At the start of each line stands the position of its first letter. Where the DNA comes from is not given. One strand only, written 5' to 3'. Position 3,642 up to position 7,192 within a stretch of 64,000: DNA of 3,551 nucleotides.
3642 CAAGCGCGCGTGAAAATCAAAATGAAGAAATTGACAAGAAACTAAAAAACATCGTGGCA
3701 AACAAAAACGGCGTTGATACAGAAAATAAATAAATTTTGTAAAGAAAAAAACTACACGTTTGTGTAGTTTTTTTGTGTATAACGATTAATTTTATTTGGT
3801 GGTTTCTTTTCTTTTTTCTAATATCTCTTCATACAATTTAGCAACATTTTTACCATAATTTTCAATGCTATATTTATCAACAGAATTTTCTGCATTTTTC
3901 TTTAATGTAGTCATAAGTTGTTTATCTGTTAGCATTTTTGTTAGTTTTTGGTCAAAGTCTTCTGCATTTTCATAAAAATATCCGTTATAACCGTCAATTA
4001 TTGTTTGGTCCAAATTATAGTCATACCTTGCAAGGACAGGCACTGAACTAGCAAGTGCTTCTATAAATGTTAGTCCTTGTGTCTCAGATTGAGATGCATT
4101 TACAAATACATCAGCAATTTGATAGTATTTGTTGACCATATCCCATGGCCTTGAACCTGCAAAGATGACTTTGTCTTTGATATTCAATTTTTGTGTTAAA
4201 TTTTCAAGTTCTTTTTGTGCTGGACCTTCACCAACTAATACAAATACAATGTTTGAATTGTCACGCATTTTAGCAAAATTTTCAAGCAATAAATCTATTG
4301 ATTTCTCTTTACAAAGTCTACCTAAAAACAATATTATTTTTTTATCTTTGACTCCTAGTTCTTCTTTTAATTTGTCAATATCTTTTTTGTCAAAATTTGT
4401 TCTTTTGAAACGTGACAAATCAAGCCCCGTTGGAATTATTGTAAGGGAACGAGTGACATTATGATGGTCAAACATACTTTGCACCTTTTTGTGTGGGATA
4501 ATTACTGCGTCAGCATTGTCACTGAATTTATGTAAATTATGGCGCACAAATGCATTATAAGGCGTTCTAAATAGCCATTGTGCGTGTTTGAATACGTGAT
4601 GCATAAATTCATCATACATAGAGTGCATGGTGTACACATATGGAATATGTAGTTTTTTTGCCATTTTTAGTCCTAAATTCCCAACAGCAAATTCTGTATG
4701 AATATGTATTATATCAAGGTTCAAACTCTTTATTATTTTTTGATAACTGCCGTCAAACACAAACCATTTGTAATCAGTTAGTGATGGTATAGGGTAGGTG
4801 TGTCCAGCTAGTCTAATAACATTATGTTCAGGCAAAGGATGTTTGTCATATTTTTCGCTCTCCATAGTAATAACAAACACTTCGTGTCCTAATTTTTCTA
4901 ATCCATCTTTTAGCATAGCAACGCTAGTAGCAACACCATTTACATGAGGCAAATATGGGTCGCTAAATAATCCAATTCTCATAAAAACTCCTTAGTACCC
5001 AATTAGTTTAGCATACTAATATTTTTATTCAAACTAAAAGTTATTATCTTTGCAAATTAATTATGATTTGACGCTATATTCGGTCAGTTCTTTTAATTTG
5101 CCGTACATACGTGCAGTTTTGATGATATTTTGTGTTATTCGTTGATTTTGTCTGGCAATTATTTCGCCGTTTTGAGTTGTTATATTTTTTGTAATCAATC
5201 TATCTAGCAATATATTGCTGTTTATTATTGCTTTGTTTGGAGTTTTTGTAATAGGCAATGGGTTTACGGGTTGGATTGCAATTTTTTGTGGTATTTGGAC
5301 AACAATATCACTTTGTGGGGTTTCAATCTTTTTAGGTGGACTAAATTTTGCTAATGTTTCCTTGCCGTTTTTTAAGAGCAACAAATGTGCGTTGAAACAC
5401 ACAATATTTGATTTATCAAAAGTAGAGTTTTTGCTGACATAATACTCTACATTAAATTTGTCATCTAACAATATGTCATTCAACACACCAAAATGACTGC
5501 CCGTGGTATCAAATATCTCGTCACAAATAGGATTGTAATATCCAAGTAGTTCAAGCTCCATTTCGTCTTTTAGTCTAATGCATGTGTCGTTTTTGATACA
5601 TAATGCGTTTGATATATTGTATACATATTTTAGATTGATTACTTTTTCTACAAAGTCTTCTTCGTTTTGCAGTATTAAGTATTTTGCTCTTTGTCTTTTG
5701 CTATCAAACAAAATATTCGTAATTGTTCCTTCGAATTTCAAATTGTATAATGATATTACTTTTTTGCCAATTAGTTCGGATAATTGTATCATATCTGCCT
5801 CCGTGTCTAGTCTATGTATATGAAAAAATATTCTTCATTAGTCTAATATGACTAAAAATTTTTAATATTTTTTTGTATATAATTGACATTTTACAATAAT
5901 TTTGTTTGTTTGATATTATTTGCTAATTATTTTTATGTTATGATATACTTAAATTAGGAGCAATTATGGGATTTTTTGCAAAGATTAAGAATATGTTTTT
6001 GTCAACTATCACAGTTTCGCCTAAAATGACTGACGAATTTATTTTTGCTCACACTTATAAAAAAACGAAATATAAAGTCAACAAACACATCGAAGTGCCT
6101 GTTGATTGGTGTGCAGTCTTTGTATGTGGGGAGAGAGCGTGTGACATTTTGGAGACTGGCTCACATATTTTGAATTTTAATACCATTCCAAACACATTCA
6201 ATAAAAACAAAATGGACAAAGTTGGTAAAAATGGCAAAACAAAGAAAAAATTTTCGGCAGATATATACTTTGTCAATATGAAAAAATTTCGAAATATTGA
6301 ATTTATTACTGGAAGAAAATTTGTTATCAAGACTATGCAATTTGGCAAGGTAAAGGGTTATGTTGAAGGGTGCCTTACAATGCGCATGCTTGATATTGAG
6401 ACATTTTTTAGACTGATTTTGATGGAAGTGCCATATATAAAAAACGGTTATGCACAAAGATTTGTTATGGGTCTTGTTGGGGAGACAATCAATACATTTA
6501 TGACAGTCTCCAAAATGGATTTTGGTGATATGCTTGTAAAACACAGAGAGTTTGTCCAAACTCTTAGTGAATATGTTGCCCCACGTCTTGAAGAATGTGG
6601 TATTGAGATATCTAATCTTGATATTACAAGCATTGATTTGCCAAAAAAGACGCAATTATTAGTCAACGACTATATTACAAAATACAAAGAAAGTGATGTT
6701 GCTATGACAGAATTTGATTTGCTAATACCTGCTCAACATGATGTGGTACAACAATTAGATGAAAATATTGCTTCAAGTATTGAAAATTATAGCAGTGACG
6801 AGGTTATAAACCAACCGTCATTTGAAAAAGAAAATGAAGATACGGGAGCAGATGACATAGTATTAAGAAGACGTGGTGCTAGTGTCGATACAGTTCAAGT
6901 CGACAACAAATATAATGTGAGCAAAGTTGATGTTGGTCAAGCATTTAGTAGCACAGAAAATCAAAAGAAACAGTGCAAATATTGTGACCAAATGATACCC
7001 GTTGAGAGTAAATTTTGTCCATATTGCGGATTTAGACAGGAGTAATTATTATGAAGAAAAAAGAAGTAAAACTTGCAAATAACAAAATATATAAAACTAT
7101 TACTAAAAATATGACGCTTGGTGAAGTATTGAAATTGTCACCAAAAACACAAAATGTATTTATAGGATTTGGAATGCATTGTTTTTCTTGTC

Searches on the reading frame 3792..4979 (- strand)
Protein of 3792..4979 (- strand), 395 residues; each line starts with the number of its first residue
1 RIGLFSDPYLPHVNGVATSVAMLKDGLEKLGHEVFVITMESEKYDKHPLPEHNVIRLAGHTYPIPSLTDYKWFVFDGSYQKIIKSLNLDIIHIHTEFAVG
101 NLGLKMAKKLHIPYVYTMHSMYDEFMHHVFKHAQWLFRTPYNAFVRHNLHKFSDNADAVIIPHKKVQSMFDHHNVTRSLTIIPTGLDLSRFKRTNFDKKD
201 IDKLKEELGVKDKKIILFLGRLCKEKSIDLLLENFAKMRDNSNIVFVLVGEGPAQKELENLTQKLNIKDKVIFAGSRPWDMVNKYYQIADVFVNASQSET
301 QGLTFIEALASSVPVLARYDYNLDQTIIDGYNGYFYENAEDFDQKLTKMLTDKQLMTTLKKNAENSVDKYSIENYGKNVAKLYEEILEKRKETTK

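Call 26: search_protein_families(library=pfam, proteins=[window:3792-4979:-], max_evalue=0.001)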
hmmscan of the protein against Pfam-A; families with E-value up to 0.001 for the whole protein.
window:3792-4979:- (395 aa): 6 families
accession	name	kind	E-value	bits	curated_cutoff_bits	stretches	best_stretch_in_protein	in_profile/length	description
PF00534.26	Glycos_transf_1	-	3e-39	134.7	26.4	1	201-365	2-171/172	Glycosyl transferases group 1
PF13439.12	Glyco_transf_4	-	5.4e-28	98.6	28.5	1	13-190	1-170/170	Glycosyltransferase Family 4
PF13692.12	Glyco_trans_1_4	-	7.4e-28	98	27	1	214-352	2-142/142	Glycosyl transferases group 1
PF13579.12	Glyco_trans_4_4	-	4.5e-11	43.8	29.7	1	14-183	1-156/158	Glycosyl transferase 4-like domain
PF13477.12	Glyco_trans_4_2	-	3.5e-08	34.1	23.4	1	25-123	18-113/139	Glycosyl transferase 4-like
PF13524.12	Glyco_trans_1_2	-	0.00012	22.5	25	1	237-368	8-130/144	Glycosyl transferase-like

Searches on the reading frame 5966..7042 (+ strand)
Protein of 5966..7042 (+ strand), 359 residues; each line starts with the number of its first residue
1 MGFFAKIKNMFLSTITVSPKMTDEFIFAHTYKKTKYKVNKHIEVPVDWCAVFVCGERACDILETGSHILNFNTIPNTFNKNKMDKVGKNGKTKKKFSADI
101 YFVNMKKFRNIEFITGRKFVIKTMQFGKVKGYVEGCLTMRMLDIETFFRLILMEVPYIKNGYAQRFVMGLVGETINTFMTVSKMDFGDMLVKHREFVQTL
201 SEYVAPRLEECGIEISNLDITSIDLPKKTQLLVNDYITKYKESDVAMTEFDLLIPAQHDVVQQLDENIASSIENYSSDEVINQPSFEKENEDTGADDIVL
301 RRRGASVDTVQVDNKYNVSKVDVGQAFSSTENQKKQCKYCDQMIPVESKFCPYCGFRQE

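Call 26: search_protein_families(library=pfam, proteins=[window:5966-7042:+], max_evalue=0.001)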
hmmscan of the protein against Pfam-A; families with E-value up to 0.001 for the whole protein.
window:5966-7042:+ (359 aa): 6 families
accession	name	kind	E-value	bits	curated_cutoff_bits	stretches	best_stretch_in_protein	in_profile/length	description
PF13421.11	Band_7_1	-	8.1e-17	62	24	1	48-230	23-200/211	SPFH domain-Band 7 family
PF01145.31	Band_7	-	3e-07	31.1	23.6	1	127-230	56-152/176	SPFH domain / Band 7 family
PF10571.15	UPF0547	-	1.8e-06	28.4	29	1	335-357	1-23/26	Uncharacterised protein family UPF0547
PF12773.13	DZR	-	0.00016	22.2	27.3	1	334-355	24-45/45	Double zinc ribbon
PF17032.10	Zn_ribbon_15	-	0.0002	22.5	28.9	1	330-355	48-73/73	zinc-ribbon family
PF13240.11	Zn_Ribbon_1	-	0.00051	20.2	25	1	337-356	2-21/23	zinc-ribbon domain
